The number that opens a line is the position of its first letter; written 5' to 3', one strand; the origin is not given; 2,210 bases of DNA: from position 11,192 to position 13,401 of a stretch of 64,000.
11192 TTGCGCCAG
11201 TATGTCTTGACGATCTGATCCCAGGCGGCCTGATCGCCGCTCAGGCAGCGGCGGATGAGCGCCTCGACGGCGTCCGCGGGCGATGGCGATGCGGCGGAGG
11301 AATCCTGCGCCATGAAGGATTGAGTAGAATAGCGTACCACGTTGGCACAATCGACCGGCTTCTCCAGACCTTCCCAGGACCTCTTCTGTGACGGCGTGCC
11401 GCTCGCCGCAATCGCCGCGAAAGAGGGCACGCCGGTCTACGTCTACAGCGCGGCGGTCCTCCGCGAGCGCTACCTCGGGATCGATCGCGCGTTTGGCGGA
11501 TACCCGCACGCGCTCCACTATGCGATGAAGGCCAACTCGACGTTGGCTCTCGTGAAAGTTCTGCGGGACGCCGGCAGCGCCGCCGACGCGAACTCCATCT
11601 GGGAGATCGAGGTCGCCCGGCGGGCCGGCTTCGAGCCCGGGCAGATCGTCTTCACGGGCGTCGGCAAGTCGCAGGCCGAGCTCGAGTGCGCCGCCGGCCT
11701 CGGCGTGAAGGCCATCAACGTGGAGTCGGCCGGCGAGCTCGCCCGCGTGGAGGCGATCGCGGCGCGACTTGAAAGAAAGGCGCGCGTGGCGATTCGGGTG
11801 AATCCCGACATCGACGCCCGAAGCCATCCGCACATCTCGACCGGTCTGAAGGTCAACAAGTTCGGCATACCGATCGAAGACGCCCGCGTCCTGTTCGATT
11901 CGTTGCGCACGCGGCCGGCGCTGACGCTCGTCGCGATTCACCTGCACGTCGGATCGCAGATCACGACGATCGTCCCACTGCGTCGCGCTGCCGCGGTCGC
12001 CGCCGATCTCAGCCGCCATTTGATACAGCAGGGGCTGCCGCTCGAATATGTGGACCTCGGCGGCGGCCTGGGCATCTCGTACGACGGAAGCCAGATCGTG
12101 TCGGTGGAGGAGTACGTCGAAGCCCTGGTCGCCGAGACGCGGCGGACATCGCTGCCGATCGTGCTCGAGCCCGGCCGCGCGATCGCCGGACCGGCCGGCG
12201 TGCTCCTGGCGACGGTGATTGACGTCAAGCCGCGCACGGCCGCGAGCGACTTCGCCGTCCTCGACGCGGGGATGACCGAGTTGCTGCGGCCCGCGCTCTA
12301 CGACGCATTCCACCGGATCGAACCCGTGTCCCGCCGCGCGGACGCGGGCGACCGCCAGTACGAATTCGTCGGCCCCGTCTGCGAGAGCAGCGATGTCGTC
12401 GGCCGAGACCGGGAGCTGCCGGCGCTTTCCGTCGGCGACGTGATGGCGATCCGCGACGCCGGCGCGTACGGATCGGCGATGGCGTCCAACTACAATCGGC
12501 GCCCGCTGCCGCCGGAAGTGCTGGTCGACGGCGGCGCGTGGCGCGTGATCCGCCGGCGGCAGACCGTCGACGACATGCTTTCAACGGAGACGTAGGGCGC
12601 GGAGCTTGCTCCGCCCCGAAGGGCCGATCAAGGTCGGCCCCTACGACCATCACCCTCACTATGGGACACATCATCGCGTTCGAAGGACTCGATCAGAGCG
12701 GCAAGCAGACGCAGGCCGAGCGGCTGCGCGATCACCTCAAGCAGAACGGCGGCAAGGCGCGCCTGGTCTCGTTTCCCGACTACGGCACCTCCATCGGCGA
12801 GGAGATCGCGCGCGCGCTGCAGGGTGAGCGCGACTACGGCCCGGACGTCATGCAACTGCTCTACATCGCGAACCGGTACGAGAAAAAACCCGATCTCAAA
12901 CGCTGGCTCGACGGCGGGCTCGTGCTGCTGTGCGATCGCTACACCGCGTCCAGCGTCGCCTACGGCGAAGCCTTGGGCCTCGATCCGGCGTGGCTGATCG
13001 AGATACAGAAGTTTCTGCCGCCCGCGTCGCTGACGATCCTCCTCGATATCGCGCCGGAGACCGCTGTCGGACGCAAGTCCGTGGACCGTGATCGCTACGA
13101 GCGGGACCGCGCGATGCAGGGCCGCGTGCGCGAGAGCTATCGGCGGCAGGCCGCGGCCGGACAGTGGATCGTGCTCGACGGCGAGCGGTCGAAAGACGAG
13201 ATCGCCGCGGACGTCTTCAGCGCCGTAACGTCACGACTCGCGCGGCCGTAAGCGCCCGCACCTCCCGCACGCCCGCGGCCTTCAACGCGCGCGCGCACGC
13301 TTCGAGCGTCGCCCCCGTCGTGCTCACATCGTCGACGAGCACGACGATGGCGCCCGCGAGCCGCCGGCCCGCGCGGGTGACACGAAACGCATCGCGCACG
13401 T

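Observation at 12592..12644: Second GTAGG-headed double-hairpin element; its heads double as TAG stop codons of lysA and fsa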

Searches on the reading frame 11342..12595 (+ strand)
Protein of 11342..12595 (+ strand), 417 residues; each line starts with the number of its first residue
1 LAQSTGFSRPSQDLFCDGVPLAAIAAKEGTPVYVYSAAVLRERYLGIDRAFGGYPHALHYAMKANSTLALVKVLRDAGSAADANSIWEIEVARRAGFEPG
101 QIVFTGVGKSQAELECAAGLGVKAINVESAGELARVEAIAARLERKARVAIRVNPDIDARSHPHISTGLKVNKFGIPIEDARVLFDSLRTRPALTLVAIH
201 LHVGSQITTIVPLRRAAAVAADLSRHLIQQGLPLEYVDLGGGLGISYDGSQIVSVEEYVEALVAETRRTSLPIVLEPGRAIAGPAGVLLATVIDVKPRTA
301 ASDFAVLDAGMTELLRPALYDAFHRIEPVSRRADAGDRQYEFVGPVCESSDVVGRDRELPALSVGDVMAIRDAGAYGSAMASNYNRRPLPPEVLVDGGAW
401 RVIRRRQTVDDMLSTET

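Call 21: search_protein_families(library=pfam, proteins=[window:11342-12595:+])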
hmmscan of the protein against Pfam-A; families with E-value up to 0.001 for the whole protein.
window:11342-12595:+ (417 aa): 3 families
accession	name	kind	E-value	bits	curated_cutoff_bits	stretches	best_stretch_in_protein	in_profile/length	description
PF02784.22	Orn_Arg_deC_N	-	9.9e-50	169.6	23.4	1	41-282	5-246/247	Pyridoxal-dependent decarboxylase, pyridoxal binding domain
PF00278.28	Orn_DAP_Arg_deC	-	4.1e-26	91.5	23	1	33-374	2-95/95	Pyridoxal-dependent decarboxylase, C-terminal sheet domain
PF01168.26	Ala_racemase_N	-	0.00077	19.7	24.1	0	60-239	25-193/220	Alanine racemase, N-terminal domain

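Call 66: find_encoding_contigs(protein=window:11396-12592:+, flank=1500, max_places=10)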
Protein window:11396-12592:+ (399 aa): no gene with exactly this product is on record in the collection.

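Call 68: find_encoding_contigs(protein=window:11342-12592:+, flank=1500, max_places=10)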
Protein window:11342-12592:+ (417 aa): no gene with exactly this product is on record in the collection.

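Call 69: find_related_loci(query=window:11396-12592:+, collection=metagenome_contigs, flank=700)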
Query window:11396-12592:+ (399 aa) in metagenome_contigs; peptide patterns used: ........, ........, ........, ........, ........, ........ (x = any residue, [..] = any of these).
599 stretches matched a pattern (row limit reached: there are more); 372 encode a relative of the query (tblastn E <= 1e-3); the best 80 are kept; 80 distinct loci.
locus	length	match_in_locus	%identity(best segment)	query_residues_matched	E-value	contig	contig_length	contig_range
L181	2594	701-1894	87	1-398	0e+0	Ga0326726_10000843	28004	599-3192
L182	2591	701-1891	87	1-398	0e+0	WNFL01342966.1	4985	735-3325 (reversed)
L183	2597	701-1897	87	1-399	0e+0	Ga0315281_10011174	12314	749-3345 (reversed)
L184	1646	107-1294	77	3-399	0e+0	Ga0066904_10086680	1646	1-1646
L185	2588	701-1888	75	3-399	0e+0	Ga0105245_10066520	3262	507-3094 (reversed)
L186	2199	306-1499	75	1-398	0e+0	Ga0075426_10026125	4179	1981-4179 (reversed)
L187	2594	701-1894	73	1-399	0e+0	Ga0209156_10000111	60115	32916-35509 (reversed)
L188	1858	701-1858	75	3-389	0e+0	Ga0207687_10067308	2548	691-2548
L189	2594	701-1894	70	1-399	0e+0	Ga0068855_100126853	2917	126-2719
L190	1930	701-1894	72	1-399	0e+0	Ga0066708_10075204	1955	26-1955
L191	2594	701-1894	72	1-399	0e+0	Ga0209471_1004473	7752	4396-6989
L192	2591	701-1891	72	1-399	0e+0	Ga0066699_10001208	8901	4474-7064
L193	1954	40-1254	72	1-398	0e+0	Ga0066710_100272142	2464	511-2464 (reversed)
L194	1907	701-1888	68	3-399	0e+0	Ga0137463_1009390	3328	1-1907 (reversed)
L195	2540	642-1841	66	3-398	1e-175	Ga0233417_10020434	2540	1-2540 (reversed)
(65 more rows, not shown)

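Call 78: find_related_loci(query=window:11396-12592:+, collection=genome_contigs, flank=300)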
Query window:11396-12592:+ (399 aa) in genome_contigs; peptide patterns used: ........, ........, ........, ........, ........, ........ (x = any residue, [..] = any of these).
599 stretches matched a pattern (row limit reached: there are more); 434 encode a relative of the query (tblastn E <= 1e-3); the best 80 are kept; 80 distinct loci.
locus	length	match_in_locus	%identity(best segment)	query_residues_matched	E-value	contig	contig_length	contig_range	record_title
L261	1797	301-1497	88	1-399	0e+0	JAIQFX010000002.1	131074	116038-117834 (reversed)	MAG: Terriglobia bacterium isolate SRVP_36 SRVP18_hole-7m-from-trench_1_20cm_scaffold_46, whole genome shotgun sequence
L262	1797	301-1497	84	1-398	0e+0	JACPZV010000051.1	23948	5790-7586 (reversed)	MAG: Acidobacteria bacterium isolate NC_groundwater_899_Pr1_S-0.2um_65_15 Montesol18-Sp2_coassembly_scaffold_86119, whol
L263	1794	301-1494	73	1-399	0e+0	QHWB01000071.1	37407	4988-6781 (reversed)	MAG: Acidobacteria bacterium isolate gp6 AA54 14_1009_05_20cm_scaffold_214_curated, whole genome shotgun sequence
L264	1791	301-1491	69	1-398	0e+0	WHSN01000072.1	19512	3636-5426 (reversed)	MAG: Luteitalea sp. isolate Dino_bin7 k141_96545_length_19512_cov_14.0000, whole genome shotgun sequence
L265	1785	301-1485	69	3-398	0e+0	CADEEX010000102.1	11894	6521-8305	MAG: uncultured Acidobacteria bacterium isolate Acidobacteria sp. RBC099 genome assembly, contig: MAG099_102, whole geno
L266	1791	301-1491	58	1-398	7e-151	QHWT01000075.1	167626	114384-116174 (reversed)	MAG: Acidobacteria bacterium isolate gp6 AA36 14_0927_09_20cm_scaffold_268_curated, whole genome shotgun sequence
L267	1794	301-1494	58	1-399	2e-150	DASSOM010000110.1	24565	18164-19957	MAG TPA_asm: Vicinamibacterales bacterium isolate SMAG_U1252 k141_104076, whole genome shotgun sequence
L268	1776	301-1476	58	3-395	2e-150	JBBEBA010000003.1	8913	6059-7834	MAG: Gemmatimonadota bacterium isolate LejiaF_68_43 Lejia_F_10551_length_8913_cov_24, whole genome shotgun sequence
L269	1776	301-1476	59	6-398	5e-144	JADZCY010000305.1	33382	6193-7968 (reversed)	MAG: Acidobacteria bacterium isolate SJ750 c_000000904078, whole genome shotgun sequence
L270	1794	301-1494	59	3-398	6e-144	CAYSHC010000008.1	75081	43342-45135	MAG TPA_asm: uncultured Vicinamibacteraceae bacterium isolate SRP268622_co1_22 genome assembly, contig: NODE_532_length_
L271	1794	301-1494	57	1-399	2e-143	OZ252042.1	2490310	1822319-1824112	MAG: Vicinamibacterales bacterium isolate b9647b32-f442-4127-8d5a-5878b2b4265b genome assembly, chromosome: 1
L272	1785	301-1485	57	3-398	2e-141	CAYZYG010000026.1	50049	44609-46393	MAG TPA_asm: uncultured Vicinamibacterales bacterium isolate SRP329715_co1_323 genome assembly, contig: NODE_817_length_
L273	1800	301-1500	60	1-398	3e-141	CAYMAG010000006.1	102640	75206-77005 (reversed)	MAG TPA_asm: uncultured Vicinamibacteraceae bacterium isolate SRP344714_co2_321 genome assembly, contig: NODE_416_length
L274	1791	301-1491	56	1-398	3e-140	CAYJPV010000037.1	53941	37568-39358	MAG TPA_asm: uncultured Vicinamibacterales bacterium isolate ERP124720_co1_132 genome assembly, contig: NODE_850_length_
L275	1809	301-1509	56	6-395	4e-140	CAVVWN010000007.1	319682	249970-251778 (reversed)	MAG: uncultured Acidobacteriota bacterium isolate MFD09779.bin.1.373 genome assembly, contig: contig_36854, whole genome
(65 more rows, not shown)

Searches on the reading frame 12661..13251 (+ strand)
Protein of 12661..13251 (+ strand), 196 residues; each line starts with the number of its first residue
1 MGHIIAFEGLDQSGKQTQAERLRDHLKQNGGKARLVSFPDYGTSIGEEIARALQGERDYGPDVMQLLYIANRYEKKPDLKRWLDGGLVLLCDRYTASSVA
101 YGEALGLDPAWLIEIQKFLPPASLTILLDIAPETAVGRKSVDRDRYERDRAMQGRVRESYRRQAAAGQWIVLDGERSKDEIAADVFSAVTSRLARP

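Call 21: search_protein_families(library=pfam, proteins=[window:12661-13251:+])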
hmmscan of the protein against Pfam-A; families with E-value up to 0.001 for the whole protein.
window:12661-13251:+ (196 aa): 2 families
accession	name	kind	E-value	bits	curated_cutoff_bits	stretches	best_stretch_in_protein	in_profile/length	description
PF02223.23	Thymidylate_kin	-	2.7e-31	109.1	27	1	7-184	1-184/185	Thymidylate kinase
PF13521.12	AAA_28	-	1.1e-05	26.1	27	1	13-162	10-148/164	AAA domain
